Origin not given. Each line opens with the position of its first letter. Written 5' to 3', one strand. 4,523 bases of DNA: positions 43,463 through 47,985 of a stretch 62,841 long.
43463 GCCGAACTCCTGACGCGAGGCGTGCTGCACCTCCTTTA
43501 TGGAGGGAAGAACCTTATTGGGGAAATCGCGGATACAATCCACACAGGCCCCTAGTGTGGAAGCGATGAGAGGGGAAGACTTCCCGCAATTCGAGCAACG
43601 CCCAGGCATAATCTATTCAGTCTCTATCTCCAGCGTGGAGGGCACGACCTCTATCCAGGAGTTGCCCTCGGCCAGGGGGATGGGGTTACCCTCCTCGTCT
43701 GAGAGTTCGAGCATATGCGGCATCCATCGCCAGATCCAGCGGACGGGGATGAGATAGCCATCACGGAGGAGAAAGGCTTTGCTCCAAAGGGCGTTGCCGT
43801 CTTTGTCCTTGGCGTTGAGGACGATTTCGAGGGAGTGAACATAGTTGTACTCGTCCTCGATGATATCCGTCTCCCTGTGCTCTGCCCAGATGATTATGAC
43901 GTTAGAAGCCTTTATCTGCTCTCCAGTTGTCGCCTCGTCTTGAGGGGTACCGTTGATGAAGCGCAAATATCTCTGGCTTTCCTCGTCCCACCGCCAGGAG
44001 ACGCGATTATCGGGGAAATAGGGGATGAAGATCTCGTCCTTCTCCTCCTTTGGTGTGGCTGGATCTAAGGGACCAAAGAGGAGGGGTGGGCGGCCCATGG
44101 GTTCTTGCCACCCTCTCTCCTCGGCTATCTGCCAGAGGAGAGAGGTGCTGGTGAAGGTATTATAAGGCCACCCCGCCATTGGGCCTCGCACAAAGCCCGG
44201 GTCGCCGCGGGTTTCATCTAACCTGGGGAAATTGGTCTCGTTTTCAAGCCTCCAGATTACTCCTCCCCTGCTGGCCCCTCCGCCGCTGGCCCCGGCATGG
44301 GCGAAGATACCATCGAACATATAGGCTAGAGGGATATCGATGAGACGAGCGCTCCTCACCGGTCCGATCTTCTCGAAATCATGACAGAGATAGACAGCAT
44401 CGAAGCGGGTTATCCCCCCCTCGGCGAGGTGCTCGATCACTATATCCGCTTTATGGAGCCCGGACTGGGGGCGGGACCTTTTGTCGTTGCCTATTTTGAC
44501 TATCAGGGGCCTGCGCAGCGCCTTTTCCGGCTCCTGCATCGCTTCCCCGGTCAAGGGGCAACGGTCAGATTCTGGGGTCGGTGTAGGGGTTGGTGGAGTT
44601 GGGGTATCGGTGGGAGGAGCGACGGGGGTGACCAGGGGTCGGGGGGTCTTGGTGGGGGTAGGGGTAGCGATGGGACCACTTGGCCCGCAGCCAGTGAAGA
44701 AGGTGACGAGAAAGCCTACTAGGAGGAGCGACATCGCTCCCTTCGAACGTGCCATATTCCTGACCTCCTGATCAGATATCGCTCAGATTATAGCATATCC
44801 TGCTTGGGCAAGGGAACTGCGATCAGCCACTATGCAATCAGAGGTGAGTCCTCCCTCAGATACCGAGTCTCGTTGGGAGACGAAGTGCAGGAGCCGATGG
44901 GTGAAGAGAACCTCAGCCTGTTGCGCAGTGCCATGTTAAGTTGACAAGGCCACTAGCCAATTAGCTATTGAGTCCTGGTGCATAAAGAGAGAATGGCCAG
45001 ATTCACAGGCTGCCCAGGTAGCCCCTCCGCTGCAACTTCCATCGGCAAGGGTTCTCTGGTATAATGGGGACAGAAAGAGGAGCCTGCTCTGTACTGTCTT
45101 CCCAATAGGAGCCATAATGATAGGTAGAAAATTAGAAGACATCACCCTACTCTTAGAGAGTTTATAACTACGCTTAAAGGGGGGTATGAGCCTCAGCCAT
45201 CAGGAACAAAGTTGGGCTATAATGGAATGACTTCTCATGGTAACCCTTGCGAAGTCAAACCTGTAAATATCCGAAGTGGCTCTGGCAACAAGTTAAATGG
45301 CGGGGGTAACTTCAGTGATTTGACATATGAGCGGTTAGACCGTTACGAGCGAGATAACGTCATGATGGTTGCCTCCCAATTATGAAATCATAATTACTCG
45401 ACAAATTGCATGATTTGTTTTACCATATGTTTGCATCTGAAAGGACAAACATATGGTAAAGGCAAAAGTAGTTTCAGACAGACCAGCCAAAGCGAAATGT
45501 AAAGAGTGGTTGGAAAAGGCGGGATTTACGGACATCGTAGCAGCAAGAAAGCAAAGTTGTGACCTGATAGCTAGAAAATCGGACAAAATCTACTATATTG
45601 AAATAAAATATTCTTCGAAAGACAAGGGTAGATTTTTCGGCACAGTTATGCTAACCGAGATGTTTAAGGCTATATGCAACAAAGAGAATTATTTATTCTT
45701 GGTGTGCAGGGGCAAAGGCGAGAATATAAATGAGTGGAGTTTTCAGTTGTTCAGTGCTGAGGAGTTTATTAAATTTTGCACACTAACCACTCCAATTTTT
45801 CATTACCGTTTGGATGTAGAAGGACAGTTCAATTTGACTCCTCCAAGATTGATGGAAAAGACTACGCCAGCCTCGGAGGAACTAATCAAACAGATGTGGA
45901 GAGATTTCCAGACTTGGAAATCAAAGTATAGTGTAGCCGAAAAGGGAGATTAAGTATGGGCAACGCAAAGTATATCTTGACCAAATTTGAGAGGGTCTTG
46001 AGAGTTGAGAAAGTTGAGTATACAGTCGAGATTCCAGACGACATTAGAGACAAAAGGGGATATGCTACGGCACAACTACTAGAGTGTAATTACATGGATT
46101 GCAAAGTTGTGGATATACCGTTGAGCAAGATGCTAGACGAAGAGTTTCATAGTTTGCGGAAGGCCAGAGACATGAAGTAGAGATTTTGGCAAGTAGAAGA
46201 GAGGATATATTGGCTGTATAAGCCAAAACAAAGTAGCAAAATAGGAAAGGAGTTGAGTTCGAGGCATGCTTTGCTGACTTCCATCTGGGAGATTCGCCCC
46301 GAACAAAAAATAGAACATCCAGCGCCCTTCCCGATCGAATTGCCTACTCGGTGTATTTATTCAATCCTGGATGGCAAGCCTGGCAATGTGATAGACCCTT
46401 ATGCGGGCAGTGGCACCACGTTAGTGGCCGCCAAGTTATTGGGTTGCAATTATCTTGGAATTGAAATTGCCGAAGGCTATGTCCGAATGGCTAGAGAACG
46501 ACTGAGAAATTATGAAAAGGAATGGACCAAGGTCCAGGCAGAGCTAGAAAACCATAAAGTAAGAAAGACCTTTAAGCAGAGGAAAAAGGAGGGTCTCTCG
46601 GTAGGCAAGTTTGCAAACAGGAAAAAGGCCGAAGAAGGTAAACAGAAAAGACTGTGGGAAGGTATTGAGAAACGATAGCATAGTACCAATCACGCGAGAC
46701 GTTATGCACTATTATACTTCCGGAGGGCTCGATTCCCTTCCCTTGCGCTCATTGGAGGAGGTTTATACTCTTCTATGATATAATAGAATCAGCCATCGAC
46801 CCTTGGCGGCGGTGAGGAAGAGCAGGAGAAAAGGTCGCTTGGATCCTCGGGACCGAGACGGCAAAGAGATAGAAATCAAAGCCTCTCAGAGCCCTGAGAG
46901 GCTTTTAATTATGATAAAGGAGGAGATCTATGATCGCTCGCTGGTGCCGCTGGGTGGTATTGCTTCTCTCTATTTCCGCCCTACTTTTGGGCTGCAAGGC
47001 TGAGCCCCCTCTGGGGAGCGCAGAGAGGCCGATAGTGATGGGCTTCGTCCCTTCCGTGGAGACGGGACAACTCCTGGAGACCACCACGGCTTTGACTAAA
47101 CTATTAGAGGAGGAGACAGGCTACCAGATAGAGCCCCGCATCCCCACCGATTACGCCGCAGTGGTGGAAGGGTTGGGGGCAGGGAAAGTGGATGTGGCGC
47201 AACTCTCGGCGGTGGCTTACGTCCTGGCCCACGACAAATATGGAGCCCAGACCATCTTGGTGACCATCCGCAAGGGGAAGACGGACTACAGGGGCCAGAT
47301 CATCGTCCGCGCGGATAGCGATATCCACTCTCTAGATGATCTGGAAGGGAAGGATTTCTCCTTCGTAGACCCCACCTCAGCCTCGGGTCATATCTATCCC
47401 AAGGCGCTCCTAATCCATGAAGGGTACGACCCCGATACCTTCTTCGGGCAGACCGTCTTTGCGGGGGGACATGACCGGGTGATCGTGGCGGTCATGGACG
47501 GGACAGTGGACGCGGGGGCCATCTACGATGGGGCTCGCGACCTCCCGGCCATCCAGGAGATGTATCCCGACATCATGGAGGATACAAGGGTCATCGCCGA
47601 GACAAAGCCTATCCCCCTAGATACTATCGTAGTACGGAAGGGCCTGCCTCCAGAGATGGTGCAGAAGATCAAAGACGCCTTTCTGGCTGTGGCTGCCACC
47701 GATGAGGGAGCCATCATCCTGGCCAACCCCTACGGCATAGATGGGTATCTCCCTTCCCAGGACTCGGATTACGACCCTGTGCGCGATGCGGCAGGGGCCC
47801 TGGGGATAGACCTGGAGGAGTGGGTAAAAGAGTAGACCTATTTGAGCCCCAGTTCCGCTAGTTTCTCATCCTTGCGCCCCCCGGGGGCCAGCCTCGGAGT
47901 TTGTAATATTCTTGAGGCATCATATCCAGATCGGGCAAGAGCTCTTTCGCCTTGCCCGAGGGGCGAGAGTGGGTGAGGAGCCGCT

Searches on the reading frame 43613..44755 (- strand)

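Call 58: search_protein_families(library=pfam, proteins=[window:43613-44755:-], max_evalue=0.001)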
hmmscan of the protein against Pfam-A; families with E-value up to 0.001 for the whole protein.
window:43613-44755:- (380 aa): 2 families
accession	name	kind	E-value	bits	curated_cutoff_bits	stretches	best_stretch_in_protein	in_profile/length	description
PF11258.13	DUF3048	-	9.8e-33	113.8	25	1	68-216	1-147/148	Protein of unknown function (DUF3048) N-terminal domain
PF17479.7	DUF3048_C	-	3.5e-18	66.5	25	1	245-368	4-114/114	Protein of unknown function (DUF3048) C-terminal domain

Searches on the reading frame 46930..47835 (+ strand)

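Call 58: search_protein_families(library=pfam, proteins=[window:46930-47835:+], max_evalue=0.001)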
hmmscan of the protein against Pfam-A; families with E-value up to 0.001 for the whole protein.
window:46930-47835:+ (301 aa): 2 families
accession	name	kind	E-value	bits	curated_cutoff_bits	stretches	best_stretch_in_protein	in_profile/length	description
PF12974.12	Phosphonate-bd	-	4.3e-71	239.5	27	1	37-281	1-242/242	ABC transporter, phosphonate, periplasmic substrate-binding protein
PF09084.16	NMT1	-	2.4e-07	31.3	20.5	1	68-200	24-149/216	NMT1/THI5 like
